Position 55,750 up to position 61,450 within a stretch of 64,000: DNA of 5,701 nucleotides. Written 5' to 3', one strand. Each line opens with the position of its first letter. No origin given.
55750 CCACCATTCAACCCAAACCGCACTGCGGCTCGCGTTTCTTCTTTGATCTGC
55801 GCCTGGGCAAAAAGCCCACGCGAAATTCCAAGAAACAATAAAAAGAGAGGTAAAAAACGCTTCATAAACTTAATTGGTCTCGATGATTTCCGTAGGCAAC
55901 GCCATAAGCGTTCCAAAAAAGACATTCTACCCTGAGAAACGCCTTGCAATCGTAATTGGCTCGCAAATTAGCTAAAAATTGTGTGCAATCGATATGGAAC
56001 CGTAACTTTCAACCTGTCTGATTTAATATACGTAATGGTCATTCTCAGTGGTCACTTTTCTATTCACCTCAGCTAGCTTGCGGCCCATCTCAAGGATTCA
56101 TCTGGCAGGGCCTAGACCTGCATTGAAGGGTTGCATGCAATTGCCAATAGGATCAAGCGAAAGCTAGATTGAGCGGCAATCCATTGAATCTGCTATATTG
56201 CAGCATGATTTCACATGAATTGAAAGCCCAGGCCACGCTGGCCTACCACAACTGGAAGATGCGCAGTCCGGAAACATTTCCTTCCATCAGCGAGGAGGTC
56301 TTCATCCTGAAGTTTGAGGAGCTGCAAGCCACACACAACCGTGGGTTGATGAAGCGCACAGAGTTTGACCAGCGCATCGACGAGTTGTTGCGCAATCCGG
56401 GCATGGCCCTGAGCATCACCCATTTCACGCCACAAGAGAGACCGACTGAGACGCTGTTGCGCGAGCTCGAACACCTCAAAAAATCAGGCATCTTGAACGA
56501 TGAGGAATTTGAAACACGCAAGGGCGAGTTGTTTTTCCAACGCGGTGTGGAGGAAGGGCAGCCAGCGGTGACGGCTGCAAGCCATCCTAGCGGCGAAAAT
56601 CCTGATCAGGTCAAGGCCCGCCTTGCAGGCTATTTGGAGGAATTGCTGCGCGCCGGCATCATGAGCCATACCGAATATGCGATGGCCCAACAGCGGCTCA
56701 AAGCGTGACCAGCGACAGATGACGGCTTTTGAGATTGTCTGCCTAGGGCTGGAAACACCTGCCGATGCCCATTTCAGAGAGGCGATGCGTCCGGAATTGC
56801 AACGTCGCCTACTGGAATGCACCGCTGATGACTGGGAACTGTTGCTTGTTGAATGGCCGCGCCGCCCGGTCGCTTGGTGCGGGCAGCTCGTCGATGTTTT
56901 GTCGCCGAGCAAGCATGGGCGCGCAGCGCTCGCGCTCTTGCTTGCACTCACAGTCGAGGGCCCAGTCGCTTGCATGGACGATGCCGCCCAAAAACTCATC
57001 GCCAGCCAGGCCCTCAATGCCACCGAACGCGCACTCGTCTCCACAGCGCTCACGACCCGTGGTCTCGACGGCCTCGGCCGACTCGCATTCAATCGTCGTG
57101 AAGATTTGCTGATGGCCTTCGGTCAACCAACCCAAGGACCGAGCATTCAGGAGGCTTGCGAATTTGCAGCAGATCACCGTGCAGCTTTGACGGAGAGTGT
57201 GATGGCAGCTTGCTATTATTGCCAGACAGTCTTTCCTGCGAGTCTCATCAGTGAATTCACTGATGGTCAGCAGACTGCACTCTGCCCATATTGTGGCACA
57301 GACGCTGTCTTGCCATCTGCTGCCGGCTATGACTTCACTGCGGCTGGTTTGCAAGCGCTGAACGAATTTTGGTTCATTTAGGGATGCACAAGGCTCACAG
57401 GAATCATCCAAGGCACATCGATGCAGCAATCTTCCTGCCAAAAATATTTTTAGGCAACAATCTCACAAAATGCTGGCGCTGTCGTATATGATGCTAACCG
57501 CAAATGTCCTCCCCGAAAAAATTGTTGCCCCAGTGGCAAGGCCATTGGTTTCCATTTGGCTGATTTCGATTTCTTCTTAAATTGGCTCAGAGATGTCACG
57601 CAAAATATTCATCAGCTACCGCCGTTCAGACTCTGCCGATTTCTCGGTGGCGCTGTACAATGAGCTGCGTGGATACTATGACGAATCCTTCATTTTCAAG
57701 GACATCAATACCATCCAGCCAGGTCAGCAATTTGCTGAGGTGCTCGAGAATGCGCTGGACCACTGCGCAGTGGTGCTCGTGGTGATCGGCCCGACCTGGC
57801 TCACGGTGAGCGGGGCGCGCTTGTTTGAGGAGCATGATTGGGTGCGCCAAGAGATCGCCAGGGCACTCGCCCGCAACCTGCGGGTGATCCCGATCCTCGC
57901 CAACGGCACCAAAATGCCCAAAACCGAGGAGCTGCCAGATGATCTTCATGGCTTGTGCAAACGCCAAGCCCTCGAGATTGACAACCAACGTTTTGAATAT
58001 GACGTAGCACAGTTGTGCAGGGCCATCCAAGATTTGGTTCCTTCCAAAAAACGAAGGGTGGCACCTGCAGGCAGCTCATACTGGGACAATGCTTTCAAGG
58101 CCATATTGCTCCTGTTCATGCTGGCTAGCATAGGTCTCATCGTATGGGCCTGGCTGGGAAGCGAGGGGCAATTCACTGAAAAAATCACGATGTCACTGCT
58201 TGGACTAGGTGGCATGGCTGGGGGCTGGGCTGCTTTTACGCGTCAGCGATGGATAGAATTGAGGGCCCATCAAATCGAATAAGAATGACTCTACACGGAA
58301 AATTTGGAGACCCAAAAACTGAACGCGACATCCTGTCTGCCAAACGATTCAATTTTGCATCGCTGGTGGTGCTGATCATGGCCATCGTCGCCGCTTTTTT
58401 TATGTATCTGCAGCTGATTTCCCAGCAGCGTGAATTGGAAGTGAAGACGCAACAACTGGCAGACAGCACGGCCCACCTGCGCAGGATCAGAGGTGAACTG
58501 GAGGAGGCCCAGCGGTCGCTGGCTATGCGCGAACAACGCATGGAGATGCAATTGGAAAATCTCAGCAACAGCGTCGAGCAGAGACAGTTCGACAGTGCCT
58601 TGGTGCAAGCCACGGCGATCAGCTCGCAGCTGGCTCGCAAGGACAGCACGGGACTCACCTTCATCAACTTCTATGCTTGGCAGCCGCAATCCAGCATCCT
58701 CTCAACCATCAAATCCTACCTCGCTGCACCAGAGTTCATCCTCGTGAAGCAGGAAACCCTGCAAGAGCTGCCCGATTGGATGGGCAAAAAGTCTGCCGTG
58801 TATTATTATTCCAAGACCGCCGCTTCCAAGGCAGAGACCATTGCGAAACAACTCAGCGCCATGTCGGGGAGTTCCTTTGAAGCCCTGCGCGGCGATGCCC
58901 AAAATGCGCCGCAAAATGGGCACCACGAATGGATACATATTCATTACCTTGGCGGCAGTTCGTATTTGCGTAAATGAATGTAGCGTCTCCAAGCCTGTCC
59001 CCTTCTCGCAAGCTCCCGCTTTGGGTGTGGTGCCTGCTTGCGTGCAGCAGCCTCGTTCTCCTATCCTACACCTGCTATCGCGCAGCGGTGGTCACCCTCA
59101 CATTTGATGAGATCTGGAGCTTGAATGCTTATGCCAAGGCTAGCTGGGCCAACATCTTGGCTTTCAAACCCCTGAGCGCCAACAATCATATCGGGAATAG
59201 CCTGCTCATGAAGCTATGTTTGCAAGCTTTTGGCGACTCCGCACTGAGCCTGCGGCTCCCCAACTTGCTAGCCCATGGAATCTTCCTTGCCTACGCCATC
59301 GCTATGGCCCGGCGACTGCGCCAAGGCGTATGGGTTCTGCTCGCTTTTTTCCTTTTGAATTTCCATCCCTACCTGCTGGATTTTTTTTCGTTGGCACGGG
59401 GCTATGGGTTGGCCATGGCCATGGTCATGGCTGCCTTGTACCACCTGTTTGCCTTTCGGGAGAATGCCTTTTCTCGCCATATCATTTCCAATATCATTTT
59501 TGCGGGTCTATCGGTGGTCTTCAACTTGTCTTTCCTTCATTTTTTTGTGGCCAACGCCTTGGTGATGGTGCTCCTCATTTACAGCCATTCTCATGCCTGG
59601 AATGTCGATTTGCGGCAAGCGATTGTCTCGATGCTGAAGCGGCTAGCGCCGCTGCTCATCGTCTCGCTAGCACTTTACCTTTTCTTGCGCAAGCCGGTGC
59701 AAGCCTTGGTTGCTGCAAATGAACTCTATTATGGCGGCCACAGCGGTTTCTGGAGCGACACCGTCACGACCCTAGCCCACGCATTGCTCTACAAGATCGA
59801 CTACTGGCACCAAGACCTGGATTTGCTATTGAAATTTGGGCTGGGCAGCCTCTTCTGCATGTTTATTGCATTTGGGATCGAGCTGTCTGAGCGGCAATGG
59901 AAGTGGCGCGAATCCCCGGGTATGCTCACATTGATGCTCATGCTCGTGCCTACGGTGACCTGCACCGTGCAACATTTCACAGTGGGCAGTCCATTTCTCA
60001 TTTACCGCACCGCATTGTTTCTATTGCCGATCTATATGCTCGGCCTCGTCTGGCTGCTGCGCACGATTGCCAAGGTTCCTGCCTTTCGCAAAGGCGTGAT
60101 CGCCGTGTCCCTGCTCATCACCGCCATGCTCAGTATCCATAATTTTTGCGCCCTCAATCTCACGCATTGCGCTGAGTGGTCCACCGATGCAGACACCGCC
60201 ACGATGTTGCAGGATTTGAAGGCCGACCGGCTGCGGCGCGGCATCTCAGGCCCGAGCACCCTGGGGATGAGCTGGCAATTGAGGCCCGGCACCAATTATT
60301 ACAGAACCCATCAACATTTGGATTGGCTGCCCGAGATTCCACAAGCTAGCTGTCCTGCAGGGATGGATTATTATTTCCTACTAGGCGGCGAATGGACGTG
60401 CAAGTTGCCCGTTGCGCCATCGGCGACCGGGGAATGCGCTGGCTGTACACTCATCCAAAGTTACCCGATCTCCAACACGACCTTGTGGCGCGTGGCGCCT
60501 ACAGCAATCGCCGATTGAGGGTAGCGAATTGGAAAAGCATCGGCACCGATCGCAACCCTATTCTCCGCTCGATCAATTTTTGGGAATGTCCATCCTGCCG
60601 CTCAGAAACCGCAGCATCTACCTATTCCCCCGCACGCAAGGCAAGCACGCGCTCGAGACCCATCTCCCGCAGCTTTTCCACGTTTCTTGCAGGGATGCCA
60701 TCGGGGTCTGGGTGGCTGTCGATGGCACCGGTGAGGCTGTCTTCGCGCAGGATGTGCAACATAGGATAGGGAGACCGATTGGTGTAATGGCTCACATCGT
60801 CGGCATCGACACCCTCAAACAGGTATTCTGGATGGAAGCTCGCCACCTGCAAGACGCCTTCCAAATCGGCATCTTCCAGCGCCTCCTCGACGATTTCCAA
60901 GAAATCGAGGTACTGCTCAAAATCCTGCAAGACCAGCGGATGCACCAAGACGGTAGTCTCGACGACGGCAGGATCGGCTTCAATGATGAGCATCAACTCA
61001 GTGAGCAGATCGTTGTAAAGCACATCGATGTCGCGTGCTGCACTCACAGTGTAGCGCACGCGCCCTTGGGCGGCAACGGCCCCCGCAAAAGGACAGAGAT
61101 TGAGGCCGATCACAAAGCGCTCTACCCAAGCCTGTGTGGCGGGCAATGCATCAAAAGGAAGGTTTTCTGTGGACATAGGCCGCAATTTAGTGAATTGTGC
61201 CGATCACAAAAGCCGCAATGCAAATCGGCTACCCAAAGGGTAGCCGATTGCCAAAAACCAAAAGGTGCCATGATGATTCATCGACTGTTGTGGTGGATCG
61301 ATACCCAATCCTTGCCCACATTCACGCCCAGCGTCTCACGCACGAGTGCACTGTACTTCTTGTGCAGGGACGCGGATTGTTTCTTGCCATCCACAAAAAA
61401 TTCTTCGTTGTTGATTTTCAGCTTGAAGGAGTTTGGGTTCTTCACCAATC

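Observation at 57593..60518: Translationally coupled operon: membrane-tethered TIR protein, TM coiled-coil protein and GT-C glycosyltransferase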

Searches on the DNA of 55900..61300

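Call 85: search_rna_families(source=window, start=55900, end=61300, threshold=evalue, max_evalue=1)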
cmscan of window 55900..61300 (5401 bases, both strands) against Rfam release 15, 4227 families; matches with E-value up to 1: 1.
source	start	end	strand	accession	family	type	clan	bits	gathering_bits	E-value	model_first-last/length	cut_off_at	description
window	58283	58319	-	RF04360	psbT-asRNA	Gene; antisense;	-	23.1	48.5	0.36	1-38/38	no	Plastid psbT antisense RNA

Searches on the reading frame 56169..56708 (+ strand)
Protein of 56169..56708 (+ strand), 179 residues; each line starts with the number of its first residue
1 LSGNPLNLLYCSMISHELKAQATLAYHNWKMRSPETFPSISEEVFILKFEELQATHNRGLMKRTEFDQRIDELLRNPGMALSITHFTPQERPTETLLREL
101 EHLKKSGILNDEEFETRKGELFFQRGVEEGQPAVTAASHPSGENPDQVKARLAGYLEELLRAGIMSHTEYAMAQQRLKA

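Call 3: search_protein_families(library=pfam, proteins=[window:56169-56708:+], max_evalue=0.1)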
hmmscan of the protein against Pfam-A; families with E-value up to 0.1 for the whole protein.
window:56169-56708:+ (179 aa): 3 families
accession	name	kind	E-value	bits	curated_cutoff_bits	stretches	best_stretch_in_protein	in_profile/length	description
PF09851.14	SHOCT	-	1.1e-07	31.7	27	1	97-121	3-27/28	Short C-terminal domain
PF05120.17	GvpG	-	0.00037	21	30.6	0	97-121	37-61/67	Gas vesicle protein G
PF06014.16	YqgQ-like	-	0.01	16.3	25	0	90-116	24-50/61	YqgQ-like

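Call 4: search_protein_families(library=padloc, proteins=[window:56169-56708:+], max_evalue=0.1)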
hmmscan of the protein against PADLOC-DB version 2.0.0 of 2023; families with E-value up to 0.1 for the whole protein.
window:56169-56708:+ (179 aa): 0 families

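Call 8: search_protein_families(library=ncbifam, proteins=[window:56169-56708:+], max_evalue=0.1)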
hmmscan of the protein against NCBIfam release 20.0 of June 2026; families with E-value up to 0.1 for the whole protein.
window:56169-56708:+ (179 aa): 1 family
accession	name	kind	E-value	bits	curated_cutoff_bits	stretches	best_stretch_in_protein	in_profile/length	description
TIGR03142.1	cytochro_ccmI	equivalog_domain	0.00099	19.4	29.3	0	39-75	35-71/118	c-type cytochrome biogenesis protein CcmI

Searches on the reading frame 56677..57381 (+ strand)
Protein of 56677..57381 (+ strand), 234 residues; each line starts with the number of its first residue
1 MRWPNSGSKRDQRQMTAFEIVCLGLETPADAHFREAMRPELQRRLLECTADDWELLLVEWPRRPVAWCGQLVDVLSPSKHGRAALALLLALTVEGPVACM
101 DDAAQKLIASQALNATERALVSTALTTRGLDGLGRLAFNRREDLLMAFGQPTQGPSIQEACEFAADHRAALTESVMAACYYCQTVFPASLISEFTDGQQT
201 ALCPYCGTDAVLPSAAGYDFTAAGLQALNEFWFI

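Call 3: search_protein_families(library=pfam, proteins=[window:56677-57381:+], max_evalue=0.1)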
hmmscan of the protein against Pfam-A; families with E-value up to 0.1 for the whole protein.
window:56677-57381:+ (234 aa): 3 families
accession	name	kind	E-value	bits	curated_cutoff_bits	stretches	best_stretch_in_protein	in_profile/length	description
PF02591.20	Zn_ribbon_9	-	0.011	16.2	29.1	1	178-207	1-30/33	C4-type zinc ribbon domain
PF13248.11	Zn_ribbon_3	-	0.045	13.7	27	0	202-209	18-25/26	zinc-ribbon domain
PF10276.14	zf-CHCC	-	0.093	13.2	27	0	196-208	23-35/37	Zinc-finger domain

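Call 4: search_protein_families(library=padloc, proteins=[window:56677-57381:+], max_evalue=0.1)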
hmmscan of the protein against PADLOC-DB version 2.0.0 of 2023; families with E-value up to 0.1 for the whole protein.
window:56677-57381:+ (234 aa): 0 families

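Call 8: search_protein_families(library=ncbifam, proteins=[window:56677-57381:+], max_evalue=0.1)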
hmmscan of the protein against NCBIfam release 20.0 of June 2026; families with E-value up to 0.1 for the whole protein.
window:56677-57381:+ (234 aa): 0 families

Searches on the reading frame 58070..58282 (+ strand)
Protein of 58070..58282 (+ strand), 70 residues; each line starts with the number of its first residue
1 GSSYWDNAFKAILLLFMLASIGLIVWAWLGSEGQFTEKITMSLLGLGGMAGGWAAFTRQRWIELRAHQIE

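Call 16: search_protein_families(library=pfam, proteins=[window:58070-58282:+], max_evalue=10)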
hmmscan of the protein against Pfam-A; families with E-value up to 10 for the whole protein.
window:58070-58282:+ (70 aa): 2 families
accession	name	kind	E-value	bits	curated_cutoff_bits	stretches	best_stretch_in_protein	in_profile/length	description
PF04246.17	RseC_MucC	-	0.0014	19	24.4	1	7-57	62-112/130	Positive regulator of sigma(E), RseC/MucC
PF07589.16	PEP-CTERM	-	8.2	7.2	20.7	1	40-55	7-21/24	PEP-CTERM motif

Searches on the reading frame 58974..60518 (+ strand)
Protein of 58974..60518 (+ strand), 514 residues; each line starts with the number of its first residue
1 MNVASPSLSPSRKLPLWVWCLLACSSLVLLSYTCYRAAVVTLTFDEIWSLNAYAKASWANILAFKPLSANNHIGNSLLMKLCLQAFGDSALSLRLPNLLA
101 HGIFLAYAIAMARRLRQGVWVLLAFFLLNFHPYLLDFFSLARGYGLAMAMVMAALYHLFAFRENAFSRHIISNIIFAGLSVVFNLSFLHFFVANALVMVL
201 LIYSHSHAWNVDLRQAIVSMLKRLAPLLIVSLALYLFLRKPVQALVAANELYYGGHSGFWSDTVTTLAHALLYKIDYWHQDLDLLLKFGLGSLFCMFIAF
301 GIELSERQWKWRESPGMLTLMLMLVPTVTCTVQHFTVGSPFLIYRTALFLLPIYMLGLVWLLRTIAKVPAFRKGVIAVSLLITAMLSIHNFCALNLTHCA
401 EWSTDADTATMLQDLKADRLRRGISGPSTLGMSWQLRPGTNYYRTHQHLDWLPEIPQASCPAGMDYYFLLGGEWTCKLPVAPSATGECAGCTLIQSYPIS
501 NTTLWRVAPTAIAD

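Call 3: search_protein_families(library=pfam, proteins=[window:58974-60518:+], max_evalue=0.1)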
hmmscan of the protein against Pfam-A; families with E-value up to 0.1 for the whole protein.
window:58974-60518:+ (514 aa): 0 families

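Call 4: search_protein_families(library=padloc, proteins=[window:58974-60518:+], max_evalue=0.1)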
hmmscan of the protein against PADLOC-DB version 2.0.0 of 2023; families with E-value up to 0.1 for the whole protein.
window:58974-60518:+ (514 aa): 0 families

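Call 7: find_homologous_proteins(query=window:58974-60518:+)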
Query window:58974-60518:+ (514 aa): 390 proteins with E <= 0.001 among 8000 candidates; the best 120 are listed.
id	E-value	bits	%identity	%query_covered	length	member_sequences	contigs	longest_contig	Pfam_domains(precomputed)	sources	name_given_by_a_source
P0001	0.0e+0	1162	100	100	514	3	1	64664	-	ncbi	-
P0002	1.1e-223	762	68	98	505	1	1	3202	-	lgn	-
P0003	6.7e-218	743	64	98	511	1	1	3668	-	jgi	jgi:hypothetical protein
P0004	2.5e-210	718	62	100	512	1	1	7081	-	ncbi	-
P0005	2.2e-209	715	65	98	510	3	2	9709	-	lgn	-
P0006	1.3e-190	653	60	98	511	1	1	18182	-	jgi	jgi:hypothetical protein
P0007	1.3e-179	617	57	97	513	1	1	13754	-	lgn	-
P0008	1.5e-174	600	55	97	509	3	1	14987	PF13231.13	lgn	-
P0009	1.2e-172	594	56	97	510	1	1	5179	PF13231.13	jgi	jgi:hypothetical protein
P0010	3.8e-172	592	54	97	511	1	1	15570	PF13231.13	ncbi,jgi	jgi:hypothetical protein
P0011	2.9e-147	510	50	99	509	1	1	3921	-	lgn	-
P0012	9.2e-140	485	47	96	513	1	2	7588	PF13231.13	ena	-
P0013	2.0e-138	481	57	76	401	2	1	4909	PF13231.13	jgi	jgi:hypothetical protein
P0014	2.9e-122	427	41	95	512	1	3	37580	-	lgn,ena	-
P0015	2.9e-120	421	44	98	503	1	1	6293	-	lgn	-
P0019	5.1e-67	245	29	95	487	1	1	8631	PF13231.13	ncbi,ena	-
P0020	8.4e-65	238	31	97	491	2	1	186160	PF13231.13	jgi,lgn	-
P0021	1.4e-62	230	32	92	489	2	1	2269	PF13231.13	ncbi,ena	-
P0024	1.0e-54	205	30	92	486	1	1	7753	PF13231.13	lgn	-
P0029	9.3e-54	201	32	96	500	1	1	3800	PF13231.13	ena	-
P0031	3.7e-53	199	31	97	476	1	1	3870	PF13231.13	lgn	-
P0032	5.6e-53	199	30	91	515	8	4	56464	PF13231.13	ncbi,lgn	ncbi:MAG: ArnT family glycosyltransferase [Syntrophobacteraceae bacterium]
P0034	7.0e-53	198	28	89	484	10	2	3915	PF13231.13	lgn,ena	-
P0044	8.2e-51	192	32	87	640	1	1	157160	PF13231.13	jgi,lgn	jgi:hypothetical protein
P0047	3.0e-50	190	29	93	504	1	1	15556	PF13231.13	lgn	-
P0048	3.5e-50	190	30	88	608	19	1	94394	PF13231.13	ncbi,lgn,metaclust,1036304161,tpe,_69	metaclust:\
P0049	3.7e-50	189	32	94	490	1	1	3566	PF13231.13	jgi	jgi:hypothetical protein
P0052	1.8e-49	187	30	85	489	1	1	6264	PF13231.13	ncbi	-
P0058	2.5e-48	183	33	95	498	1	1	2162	PF13231.13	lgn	-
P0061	7.4e-48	182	29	95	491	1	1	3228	PF13231.13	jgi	jgi:4-amino-4-deoxy-L-arabinose transferase-like glycosyltransferase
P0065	1.2e-47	181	31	95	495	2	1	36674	PF13231.13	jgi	jgi:hypothetical protein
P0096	2.4e-46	177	33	90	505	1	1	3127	PF13231.13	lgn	-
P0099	3.3e-46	176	31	89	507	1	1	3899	PF13231.13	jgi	jgi:hypothetical protein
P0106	4.3e-46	176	29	93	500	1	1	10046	PF13231.13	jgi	jgi:hypothetical protein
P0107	6.4e-46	175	29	98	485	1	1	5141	PF13231.13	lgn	-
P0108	8.4e-46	175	28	95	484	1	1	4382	PF13231.13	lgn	-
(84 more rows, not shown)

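Call 8: search_protein_families(library=ncbifam, proteins=[window:58974-60518:+], max_evalue=0.1)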
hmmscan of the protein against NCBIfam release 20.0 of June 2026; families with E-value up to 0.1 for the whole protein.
window:58974-60518:+ (514 aa): 0 families

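Call 40: search_solved_structures(query=A4, max_evalue=1, show_alignments=2)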
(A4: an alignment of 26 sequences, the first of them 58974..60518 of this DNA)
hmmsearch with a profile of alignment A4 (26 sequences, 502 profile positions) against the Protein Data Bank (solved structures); distinct sequences matched with E-value up to 1: 0.

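Call 41: search_protein_families(library=pfam, alignment_id=A4, max_evalue=0.01)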
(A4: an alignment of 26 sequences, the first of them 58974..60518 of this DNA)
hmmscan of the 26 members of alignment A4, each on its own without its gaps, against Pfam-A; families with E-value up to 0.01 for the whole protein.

A. member 1, window:58974-60518:+ (514 aa): 0 families

B. families by the number of members that match (of 26 scanned): 2 families
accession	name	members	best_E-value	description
PF13231.12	PMT_2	14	6e-08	Dolichyl-phosphate-mannose-protein mannosyltransferase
PF17314.7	DUF5360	1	0.0045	Family of unknown function (DUF5360)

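Call 49: predict_structure(alignment_id=A4)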
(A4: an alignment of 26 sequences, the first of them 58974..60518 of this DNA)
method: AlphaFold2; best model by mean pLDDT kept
length: 514 residues; sequences in the alignment: 26
mean_pLDDT: 89.6   pTM: 0.90
mean pLDDT of the five models: 89.6, 88.6, 88.6, 88.0, 87.6
residues with pLDDT >= 90: 383; 70-90: 89; 50-70: 21; < 50: 21
segments of 3 or more residues with pLDDT < 50: 1-10, 480-487, 512-514
pLDDT, mean of each block of 10 residues (from residue 1): 40 89 98 96 92 92 86 93 94 97 98 94 97 94 96 98 95 98 94 98 90 89 96 93 84 84 92 73 90 98 95 96 97 90 93 97 96 95 93 91 91 96 90 90 94 86 87 61 47 91 85 44
secondary structure, 60 per line:
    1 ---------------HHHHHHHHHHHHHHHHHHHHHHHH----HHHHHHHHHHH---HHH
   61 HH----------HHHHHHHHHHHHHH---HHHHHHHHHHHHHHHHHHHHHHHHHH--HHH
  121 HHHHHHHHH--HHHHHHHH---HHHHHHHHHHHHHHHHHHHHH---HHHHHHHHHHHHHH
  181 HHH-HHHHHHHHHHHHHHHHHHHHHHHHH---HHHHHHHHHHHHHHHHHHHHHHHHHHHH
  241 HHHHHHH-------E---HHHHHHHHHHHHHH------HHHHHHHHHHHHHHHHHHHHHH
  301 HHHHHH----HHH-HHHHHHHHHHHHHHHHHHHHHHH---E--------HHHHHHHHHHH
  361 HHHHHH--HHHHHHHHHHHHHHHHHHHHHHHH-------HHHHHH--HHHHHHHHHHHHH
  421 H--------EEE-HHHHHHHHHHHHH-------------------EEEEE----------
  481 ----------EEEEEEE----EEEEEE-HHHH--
elements in order: H16-39 H44-54 H58-62 H73-86 H90-115 H118-129 H132-139 H143-163 H167-183 H185-209 H213-247 H259-272 H279-306 H315-337 H350-366 H369-392 H400-405 H408-421 E430-432 H434-446 E466-470 E491-497 E502-507 H509-512

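Call 54: fold_search(model_id=the predicted structure, library=pdb)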
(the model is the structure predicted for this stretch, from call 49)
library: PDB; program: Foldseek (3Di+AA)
matches with E <= 10: 253; with E <= 0.001: 14
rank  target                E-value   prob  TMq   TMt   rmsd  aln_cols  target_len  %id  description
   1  7oci_F                3.0e-05  1.00  0.43  0.36  12.5       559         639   11  Cryo-EM structure of yeast Ost6p containing oligosaccharyltransferase complex (released 2022-02-16)
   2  5f15                  3.3e-05  1.00  0.45  0.43  10.4       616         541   11  Crystal Structure of ArnT from Cupriavidus metallidurans bound to Undecaprenyl phosphate (released 2016-02-17)
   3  5ogl_A                9.8e-05  1.00  0.43  0.33  10.2       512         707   13  Structure of bacterial oligosaccharyltransferase PglB in complex with an acceptor peptide and an lipid-linked oligosac (released 2017-10-25)
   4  6gxc_A                1.2e-04  1.00  0.46  0.36   9.8       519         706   13  Bacterial oligosaccharyltransferase PglB in complex with an inhibitory peptide and a reactive lipid-linked oligosaccha (released 2018-11-14)
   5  3rce_A                2.0e-04  1.00  0.42  0.33  10.7       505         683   12  Bacterial oligosaccharyltransferase PglB (released 2011-06-15)
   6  5ezm                  2.5e-04  1.00  0.47  0.46   9.7       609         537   10  Crystal Structure of ArnT from Cupriavidus metallidurans in the apo state (released 2016-02-17)
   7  9s6t_A                2.8e-04  1.00  0.49  0.52   9.1       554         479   12  Ternary cryo-EM structure of chicken ALG12 with Dol25-PP-GlcNAc2Man7, Dol25-P-Man, and Fab (released 2026-03-18)
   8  8b6l_I                4.1e-04  1.00  0.41  0.32  18.6       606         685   10  Subtomogram average of the human Sec61-TRAP-OSTA-translocon (released 2022-12-07)
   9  6ezn_F                4.6e-04  1.00  0.45  0.37  14.9       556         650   11  Cryo-EM structure of the yeast oligosaccharyltransferase (OST) complex (released 2018-01-17)
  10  7zlg_A                5.5e-04  1.00  0.43  0.36  11.1       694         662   11  Cryo-EM structure of C-mannosyltransferase CeDPY19, in complex with acceptor peptide and bound to CMT2-Fab and anti-Fa (released 2023-01-11)
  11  8agb_A                6.8e-04  1.00  0.43  0.36  12.4       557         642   11  Structure of yeast oligosaccharylransferase complex with lipid-linked oligosaccharide bound (released 2022-12-07)
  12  9dlh                  7.8e-04  1.00  0.41  0.36   9.8       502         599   14  donor substrate analog-bound AftB (released 2025-06-25)
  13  6c26_A                8.8e-04  1.00  0.44  0.36  12.2       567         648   12  The Cryo-EM structure of a eukaryotic oligosaccharyl transferase complex (released 2018-01-31)
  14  6s7o_A                8.8e-04  1.00  0.43  0.35  15.2       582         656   12  Cryo-EM structure of human oligosaccharyltransferase complex OST-A (released 2019-12-18)
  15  9n9j_I                2.4e-03  1.00  0.44  0.35  11.4       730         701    8  Structure of a GRP94 folding intermediate engaged with a CCDC134- and FKBP11-bound secretory translocon (released 2025-11-19)
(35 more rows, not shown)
